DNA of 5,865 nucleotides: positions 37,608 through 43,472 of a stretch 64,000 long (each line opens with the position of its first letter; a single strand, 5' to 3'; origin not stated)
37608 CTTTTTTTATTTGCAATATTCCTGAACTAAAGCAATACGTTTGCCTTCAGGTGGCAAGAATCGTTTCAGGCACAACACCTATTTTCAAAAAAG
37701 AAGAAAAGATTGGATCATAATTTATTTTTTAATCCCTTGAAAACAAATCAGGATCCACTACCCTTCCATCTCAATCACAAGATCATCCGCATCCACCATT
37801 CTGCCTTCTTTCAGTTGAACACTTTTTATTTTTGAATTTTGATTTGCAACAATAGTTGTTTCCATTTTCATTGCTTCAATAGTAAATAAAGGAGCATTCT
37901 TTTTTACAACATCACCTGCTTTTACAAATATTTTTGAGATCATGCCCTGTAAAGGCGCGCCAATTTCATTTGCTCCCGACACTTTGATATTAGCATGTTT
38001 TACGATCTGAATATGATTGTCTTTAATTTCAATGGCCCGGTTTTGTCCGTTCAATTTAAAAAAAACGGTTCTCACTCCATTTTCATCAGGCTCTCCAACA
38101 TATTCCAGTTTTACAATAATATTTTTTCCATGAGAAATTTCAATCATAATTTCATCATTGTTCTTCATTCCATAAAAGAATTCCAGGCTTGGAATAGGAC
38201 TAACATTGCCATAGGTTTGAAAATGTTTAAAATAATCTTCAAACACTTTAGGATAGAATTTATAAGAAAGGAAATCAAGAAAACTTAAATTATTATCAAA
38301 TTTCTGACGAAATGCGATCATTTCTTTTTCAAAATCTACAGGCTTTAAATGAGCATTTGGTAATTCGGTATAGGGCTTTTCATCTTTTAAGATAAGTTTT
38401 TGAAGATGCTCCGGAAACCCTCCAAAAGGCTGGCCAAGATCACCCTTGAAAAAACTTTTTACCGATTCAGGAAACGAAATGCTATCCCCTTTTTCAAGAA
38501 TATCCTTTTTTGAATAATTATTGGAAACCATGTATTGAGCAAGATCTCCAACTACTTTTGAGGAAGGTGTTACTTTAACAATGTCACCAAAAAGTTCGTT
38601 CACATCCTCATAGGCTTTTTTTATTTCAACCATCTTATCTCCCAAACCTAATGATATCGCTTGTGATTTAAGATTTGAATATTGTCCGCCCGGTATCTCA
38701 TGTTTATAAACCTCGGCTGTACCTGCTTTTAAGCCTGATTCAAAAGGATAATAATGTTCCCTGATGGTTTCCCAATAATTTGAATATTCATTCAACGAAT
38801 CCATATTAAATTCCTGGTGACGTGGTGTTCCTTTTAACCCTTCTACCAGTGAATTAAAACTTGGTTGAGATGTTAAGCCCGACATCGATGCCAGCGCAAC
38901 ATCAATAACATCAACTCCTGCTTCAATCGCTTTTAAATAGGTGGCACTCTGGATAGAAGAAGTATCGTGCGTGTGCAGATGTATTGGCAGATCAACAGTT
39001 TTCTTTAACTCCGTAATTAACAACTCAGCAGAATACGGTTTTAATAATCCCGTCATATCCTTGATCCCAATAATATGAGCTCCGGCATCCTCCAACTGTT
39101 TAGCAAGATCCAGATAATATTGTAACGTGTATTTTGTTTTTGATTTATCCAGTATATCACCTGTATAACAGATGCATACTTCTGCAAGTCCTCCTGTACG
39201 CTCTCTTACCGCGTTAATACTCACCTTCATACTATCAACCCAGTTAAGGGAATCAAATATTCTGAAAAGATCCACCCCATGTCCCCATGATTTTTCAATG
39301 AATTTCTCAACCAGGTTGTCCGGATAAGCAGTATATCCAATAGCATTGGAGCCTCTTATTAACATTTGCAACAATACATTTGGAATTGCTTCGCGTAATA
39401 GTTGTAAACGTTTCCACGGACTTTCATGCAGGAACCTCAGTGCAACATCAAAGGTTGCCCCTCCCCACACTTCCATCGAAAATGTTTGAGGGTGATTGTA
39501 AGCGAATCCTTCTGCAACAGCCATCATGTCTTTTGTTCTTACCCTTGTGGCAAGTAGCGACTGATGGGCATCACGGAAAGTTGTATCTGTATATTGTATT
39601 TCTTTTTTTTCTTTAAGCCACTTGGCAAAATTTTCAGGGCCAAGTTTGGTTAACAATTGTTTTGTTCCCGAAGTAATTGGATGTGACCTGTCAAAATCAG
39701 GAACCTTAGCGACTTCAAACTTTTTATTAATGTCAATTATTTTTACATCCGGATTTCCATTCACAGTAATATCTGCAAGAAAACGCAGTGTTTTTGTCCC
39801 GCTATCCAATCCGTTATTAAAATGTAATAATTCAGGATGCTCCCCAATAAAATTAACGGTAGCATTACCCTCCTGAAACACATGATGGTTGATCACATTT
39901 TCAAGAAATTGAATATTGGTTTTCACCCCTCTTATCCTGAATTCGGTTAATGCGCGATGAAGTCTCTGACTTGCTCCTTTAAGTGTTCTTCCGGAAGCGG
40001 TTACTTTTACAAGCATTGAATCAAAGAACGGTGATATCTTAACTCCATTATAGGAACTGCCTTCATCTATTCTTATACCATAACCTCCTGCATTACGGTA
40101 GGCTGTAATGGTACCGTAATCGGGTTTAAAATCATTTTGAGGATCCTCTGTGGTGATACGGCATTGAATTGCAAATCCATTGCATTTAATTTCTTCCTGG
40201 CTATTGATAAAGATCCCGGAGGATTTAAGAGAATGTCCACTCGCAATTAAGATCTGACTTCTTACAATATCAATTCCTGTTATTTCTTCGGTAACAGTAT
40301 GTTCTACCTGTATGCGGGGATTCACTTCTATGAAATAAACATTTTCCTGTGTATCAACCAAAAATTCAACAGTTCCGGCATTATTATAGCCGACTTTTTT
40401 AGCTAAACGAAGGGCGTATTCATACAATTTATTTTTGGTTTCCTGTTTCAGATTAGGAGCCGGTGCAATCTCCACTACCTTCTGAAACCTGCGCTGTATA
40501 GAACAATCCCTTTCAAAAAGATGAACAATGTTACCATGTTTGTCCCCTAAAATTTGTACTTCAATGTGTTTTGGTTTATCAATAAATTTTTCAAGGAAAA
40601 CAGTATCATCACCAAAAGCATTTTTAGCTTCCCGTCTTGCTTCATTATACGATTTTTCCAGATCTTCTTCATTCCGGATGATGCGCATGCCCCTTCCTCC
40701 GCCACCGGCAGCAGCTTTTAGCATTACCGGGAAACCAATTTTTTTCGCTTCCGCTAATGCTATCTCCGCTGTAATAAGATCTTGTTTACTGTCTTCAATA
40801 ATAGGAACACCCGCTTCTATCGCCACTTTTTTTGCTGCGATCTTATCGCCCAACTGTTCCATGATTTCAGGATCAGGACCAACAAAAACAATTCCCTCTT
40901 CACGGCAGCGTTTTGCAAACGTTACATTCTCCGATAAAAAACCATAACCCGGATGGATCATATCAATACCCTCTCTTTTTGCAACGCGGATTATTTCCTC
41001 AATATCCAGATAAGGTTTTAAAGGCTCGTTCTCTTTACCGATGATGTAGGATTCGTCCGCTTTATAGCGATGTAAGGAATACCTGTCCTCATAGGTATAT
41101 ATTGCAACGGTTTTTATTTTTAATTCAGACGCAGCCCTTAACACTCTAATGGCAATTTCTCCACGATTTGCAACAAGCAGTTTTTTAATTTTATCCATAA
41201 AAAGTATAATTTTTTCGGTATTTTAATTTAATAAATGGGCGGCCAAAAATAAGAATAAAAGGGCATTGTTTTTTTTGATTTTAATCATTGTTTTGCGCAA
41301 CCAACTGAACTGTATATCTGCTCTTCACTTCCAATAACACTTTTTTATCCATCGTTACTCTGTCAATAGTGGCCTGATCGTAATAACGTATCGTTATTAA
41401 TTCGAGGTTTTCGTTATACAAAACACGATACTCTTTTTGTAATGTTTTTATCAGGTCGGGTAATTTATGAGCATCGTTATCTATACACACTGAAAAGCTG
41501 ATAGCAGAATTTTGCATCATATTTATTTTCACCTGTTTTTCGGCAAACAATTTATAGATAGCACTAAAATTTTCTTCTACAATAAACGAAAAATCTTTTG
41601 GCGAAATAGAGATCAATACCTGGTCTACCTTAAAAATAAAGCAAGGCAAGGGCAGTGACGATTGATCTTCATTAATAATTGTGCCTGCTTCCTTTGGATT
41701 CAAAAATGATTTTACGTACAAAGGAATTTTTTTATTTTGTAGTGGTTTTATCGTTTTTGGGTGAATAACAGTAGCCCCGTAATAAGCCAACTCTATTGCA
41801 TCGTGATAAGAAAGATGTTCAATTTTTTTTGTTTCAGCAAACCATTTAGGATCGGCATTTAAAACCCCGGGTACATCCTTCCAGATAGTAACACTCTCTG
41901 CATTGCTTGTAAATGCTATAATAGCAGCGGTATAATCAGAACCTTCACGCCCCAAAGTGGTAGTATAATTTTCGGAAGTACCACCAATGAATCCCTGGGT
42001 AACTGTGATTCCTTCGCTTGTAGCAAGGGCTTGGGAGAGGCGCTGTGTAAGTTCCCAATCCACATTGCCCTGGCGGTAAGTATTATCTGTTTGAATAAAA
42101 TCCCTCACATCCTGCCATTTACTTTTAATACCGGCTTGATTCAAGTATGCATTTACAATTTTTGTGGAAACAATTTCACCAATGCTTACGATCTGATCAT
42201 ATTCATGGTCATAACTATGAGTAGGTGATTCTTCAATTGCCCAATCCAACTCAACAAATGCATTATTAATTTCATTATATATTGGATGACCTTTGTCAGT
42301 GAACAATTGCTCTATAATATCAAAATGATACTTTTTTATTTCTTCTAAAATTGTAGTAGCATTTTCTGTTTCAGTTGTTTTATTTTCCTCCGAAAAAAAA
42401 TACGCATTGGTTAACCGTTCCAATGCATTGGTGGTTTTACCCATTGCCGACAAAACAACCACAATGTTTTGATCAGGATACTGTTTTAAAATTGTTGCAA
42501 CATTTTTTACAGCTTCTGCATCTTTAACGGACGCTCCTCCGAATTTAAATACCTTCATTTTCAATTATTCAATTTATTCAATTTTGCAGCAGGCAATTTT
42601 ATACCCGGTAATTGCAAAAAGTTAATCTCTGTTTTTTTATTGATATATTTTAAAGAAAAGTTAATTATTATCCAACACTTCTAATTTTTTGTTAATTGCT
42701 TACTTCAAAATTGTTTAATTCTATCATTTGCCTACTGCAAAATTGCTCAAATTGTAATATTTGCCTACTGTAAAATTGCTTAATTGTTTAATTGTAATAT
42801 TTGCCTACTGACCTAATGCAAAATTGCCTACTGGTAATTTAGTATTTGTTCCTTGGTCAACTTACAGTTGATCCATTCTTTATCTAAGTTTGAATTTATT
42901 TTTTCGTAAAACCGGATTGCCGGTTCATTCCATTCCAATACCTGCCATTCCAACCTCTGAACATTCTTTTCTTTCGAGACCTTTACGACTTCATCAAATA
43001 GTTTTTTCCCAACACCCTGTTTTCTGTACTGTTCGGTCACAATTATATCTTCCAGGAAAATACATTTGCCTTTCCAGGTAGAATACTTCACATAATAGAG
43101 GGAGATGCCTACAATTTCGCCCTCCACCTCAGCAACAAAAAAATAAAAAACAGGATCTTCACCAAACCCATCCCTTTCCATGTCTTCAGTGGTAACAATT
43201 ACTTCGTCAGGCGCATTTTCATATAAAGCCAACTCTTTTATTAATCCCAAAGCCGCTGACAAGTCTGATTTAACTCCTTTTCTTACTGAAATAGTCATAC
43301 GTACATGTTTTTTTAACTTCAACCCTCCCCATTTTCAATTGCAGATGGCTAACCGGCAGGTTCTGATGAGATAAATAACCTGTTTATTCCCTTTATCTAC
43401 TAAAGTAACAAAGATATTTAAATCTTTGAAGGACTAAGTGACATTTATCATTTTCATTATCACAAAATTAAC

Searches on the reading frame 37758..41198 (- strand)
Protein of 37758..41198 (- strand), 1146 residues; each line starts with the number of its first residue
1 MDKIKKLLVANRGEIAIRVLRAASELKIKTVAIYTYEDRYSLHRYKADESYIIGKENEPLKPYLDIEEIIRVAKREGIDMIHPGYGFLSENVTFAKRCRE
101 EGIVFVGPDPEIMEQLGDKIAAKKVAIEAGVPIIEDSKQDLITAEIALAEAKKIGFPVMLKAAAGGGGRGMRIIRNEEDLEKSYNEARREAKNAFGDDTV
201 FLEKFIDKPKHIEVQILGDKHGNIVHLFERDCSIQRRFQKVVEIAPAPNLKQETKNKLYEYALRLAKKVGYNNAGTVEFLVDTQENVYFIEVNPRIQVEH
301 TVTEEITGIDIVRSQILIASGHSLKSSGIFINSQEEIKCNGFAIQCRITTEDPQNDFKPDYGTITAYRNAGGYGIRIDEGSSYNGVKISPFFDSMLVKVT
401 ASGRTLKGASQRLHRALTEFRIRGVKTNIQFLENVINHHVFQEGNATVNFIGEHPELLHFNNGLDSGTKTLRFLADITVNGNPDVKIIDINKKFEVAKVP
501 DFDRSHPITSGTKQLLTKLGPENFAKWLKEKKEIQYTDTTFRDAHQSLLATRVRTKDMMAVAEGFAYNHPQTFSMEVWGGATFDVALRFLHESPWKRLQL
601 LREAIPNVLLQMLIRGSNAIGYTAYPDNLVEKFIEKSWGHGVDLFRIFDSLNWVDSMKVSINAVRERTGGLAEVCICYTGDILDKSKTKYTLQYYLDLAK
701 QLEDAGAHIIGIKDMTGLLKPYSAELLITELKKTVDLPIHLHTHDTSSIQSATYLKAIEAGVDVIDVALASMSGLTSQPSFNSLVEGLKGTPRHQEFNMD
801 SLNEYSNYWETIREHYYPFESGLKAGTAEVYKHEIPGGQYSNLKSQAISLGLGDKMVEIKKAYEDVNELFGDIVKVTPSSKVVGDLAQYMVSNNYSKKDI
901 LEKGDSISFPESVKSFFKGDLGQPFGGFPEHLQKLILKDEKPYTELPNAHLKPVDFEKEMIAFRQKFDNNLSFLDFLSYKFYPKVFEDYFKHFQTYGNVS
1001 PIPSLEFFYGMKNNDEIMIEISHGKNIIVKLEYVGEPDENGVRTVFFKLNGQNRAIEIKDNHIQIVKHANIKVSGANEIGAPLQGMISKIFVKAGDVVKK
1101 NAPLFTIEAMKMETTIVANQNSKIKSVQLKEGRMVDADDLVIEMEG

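Call 11: search_protein_families(library=pfam, proteins=[window:37758-41198:-], max_evalue=0.001)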
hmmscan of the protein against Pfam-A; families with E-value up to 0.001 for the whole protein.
window:37758-41198:- (1146 aa): 11 families
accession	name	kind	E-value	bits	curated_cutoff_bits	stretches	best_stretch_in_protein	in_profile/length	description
PF02786.22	CPSase_L_D2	-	5.8e-76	255.1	19.8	1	118-325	1-209/211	Carbamoyl-phosphate synthase L chain, ATP binding domain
PF02436.23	PYC_OADA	-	7.8e-73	244.9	27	1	830-1030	1-201/201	Conserved carboxylase domain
PF00289.28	Biotin_carb_N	-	2.1e-42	144.5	25.5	1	4-113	2-110/110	Biotin carboxylase, N-terminal domain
PF02785.25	Biotin_carb_C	-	1.3e-31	109.3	32.4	1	345-452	1-107/108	Biotin carboxylase C-terminal domain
PF00364.28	Biotin_lipoyl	-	1.9e-14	53.7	22.1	1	1079-1143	3-72/73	Biotin-requiring enzyme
PF07478.18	Dala_Dala_lig_C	-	1.1e-13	51.6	24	1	138-294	19-174/204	D-ala D-ala ligase C-terminus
PF02222.28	ATP-grasp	-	2e-12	47.6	27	1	149-296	24-163/179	ATP-grasp domain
PF00682.25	HMGL-like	-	3.3e-12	46.8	29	1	688-805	137-256/260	HMGL-like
PF02655.19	ATP-grasp_3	-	7.9e-07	29.7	23.2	1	148-297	24-158/160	ATP-grasp domain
PF13535.11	ATP-grasp_4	-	1.5e-06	28.4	27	1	154-296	1-152/160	ATP-grasp domain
PF08443.16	RimK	-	0.00037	20.6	21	0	148-312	33-181/188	RimK-like ATP-grasp domain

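Call 12: search_protein_families(library=ncbifam, proteins=[window:37758-41198:-], max_evalue=0.001)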
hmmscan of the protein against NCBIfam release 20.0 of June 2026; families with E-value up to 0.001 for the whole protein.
window:37758-41198:- (1146 aa): 65 families (the best 25 are shown)
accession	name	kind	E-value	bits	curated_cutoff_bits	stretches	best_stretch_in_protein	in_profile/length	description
NF009554.0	PRK12999.1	equivalog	0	1734.6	965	1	2-1145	3-1146/1147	pyruvate carboxylase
TIGR01235.1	pyruv_carbox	equivalog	0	1675.8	1114.45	1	6-1145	1-1143/1143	pyruvate carboxylase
NF005525.0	PRK07178.1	equivalog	7.4e-172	572.2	768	1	4-471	2-459/471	acetyl-CoA carboxylase biotin carboxylase subunit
NF006406.0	PRK08654.1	equivalog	6.7e-171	569.2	739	1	4-458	2-447/499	acetyl-CoA carboxylase biotin carboxylase subunit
NF006367.0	PRK08591.1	subfamily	1.3e-168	561.5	597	1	4-454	2-444/451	acetyl-CoA carboxylase biotin carboxylase subunit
TIGR00514.1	accC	equivalog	6.8e-160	532.8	626.5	1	4-454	2-444/449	acetyl-CoA carboxylase biotin carboxylase subunit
NF004085.0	PRK05586.1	equivalog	6e-159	529.7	723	1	4-453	2-443/448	acetyl-CoA carboxylase biotin carboxylase subunit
TIGR02712.1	urea_carbox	equivalog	1.1e-157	526.9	1303.85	2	5-453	2-441/1201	urea carboxylase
NF006287.0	PRK08463.1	equivalog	5e-151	503.7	775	1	4-455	2-445/479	acetyl-CoA carboxylase subunit A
NF009471.0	PRK12833.1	equivalog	1.3e-148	495.4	686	1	3-451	4-444/467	acetyl-CoA carboxylase biotin carboxylase subunit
NF006761.0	PRK09282.1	domain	6.3e-143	477.3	402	1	532-1145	2-590/591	pyruvate carboxylase subunit B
NF006286.0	PRK08462.1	equivalog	1.9e-140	468.7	740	1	2-453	2-443/445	acetyl-CoA carboxylase biotin carboxylase subunit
TIGR01108.1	oadA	equivalog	4.5e-130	434.8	756.5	1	537-1140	2-581/582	sodium-extruding oxaloacetate decarboxylase subunit alpha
NF010643.0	PRK14040.1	subfamily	2.2e-119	399.6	892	1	530-1144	3-594/595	oxaloacetate decarboxylase subunit alpha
NF008985.0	PRK12331.1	equivalog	5.9e-107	358.3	718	1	532-992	2-443/465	oxaloacetate decarboxylase subunit alpha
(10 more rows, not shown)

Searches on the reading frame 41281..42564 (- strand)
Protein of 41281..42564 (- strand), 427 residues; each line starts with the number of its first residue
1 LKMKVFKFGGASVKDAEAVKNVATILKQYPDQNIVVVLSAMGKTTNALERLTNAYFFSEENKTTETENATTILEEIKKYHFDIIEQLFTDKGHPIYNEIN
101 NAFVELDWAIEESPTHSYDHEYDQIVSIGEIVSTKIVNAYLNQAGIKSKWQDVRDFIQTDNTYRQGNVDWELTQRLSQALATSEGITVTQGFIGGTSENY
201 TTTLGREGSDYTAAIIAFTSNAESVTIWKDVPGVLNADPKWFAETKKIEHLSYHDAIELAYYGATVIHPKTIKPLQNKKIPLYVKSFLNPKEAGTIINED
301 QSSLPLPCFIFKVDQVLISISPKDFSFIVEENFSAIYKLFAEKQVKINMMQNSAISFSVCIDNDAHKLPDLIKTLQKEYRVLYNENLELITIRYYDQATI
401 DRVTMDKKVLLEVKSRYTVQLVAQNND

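Call 11: search_protein_families(library=pfam, proteins=[window:41281-42564:-], max_evalue=0.001)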
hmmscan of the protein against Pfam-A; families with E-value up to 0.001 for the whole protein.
window:41281-42564:- (427 aa): 1 family
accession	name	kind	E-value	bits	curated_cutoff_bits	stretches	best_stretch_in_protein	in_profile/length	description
PF00696.33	AA_kinase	-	2.6e-44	152.2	24.9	1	2-286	1-234/234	Amino acid kinase family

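Call 12: search_protein_families(library=ncbifam, proteins=[window:41281-42564:-], max_evalue=0.001)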
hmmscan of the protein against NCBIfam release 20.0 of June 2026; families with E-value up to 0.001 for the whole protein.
window:41281-42564:- (427 aa): 26 families (the best 25 are shown)
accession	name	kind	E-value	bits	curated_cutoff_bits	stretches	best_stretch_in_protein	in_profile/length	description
NF006570.0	PRK09084.1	equivalog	2.8e-85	287.1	455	1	2-392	3-392/452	lysine-sensitive aspartokinase 3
TIGR00657.1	asp_kinases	subfamily_domain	9.3e-81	272.1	208.7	1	2-392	2-384/442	aspartate kinase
NF006959.0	PRK09436.1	equivalog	1.7e-76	258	726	1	3-392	1-392/819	bifunctional aspartate kinase/homoserine dehydrogenase I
NF004938.0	PRK06291.1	equivalog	1.3e-72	245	528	1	4-380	3-385/468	aspartate kinase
TIGR00656.1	asp_kin_monofn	equivalog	9.2e-70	235.7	402.25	1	2-392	2-348/407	aspartate kinase, monofunctional class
NF007003.0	PRK09466.1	subfamily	2.8e-64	217.9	582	1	3-392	12-396/810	bifunctional aspartate kinase/homoserine dehydrogenase II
NF006515.0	PRK08961.1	equivalog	2.5e-57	194.5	802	1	2-378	8-385/861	bifunctional aspartate kinase/diaminopimelate decarboxylase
NF006540.0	PRK09034.1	equivalog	7.3e-50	169.9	434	1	3-367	1-359/454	aspartate kinase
NF005154.0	PRK06635.1-2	equivalog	6.2e-49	167.4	376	2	112-300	57-245/407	aspartate kinase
NF004579.0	PRK05925.1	equivalog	1.2e-48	166.2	665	1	4-392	4-377/440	aspartate kinase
NF006068.0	PRK08210.1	equivalog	3e-48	165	474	2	111-381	60-335/405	aspartate kinase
NF005155.0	PRK06635.1-4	equivalog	1.1e-46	159.7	346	2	101-301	48-244/407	aspartate kinase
NF006234.1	PRK08373.1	subfamily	4.1e-46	157.7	237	1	2-334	1-313/338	aspartate kinase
NF005656.0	PRK07431.1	equivalog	3e-43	148.2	657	2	104-300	51-245/587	aspartate kinase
NF005156.0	PRK06635.1-5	equivalog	1.5e-41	142.5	594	2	102-302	49-245/411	aspartate kinase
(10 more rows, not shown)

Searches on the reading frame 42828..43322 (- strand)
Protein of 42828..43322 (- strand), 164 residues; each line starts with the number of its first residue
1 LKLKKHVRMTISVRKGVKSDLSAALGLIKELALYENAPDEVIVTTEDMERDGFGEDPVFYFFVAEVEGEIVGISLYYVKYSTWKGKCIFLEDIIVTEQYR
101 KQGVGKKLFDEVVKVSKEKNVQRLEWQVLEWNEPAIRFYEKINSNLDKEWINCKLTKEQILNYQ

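Call 11: search_protein_families(library=pfam, proteins=[window:42828-43322:-], max_evalue=0.001)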
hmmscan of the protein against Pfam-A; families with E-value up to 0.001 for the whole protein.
window:42828-43322:- (164 aa): 6 families
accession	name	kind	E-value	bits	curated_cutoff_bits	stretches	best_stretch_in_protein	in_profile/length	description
PF00583.31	Acetyltransf_1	-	2.5e-20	73.3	20.7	1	49-141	24-113/116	Acetyltransferase (GNAT) family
PF13508.13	Acetyltransf_7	-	2.9e-13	50.5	27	1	60-142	4-80/84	Acetyltransferase (GNAT) domain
PF13673.13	Acetyltransf_10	-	7.3e-08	32.9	23.6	1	55-142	27-105/128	Acetyltransferase (GNAT) domain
PF13420.13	Acetyltransf_4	-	7.6e-06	26.5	24.3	1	58-142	48-132/155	Acetyltransferase (GNAT) domain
PF14542.12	Acetyltransf_CG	-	0.00049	20.6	30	1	77-121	14-58/80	GCN5-related N-acetyl-transferase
PF08445.16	FR47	-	0.00051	20.4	22.1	0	90-147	24-80/86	FR47-like protein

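Call 12: search_protein_families(library=ncbifam, proteins=[window:42828-43322:-], max_evalue=0.001)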
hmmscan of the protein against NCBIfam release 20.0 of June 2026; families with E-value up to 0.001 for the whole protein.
window:42828-43322:- (164 aa): 14 families
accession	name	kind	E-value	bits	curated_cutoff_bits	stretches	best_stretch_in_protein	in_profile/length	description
NF041716.1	HxA_phane_GNAT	equivalog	1.6e-10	41.1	250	1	10-142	1-138/152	cyclophane-containing RiPP N-acetyltransferase HaaN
NF053587.1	SpmdActasePaiA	equivalog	2.7e-09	37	250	1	65-143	65-146/172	spermidine/spermine N(1)-acetyltransferase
TIGR01575.1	rimI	equivalog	3.7e-09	36.8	86.4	1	58-143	31-111/132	ribosomal protein S18-alanine N-acetyltransferase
NF002959.0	PRK03624.1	equivalog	9e-08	31.9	124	1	58-147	48-132/147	GNAT family acetyltransferase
NF000487.1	stat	exception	2.1e-07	30.7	420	1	47-142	66-159/189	streptothricin N-acetyltransferase STAT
NF007025.1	PRK09491.1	equivalog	2.8e-06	27.3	173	1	91-145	66-120/145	ribosomal protein S18-alanine N-acetyltransferase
NF033083.0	AAC_3_I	equivalog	3.9e-06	27.1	200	1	58-143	47-133/145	AAC(3)-I family aminoglycoside N-acetyltransferase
NF043067.1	AAC_6p_group_E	equivalog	8.4e-06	25.7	140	1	60-141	39-124/140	aminoglycoside 6'-N-acetyltransferase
TIGR03585.1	PseH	equivalog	3.3e-05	24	93.1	1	61-150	53-139/156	UDP-4-amino-4,6-dideoxy-N-acetyl-beta-L-altrosamine N-acetyltransferase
TIGR02406.1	ectoine_EctA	equivalog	5.3e-05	23.3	120.6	1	63-160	43-139/157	diaminobutyrate acetyltransferase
NF007527.0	PRK10140.1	equivalog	8e-05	22.6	236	1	26-144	19-136/162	N-acetyltransferase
NF000360.1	sat4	exception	9e-05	22.6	380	1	83-142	92-151/180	streptothricin N-acetyltransferase Sat4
NF040503.1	resist_ArsN1a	equivalog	0.00015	21.5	170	1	62-141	51-130/159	arsinothricin resistance N-acetyltransferase ArsN1 family A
NF033150.1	AAC_6p_A49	exception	0.00024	20.9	410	1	90-123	79-112/184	aminoglycoside 6'-N-acetyltransferase AacA49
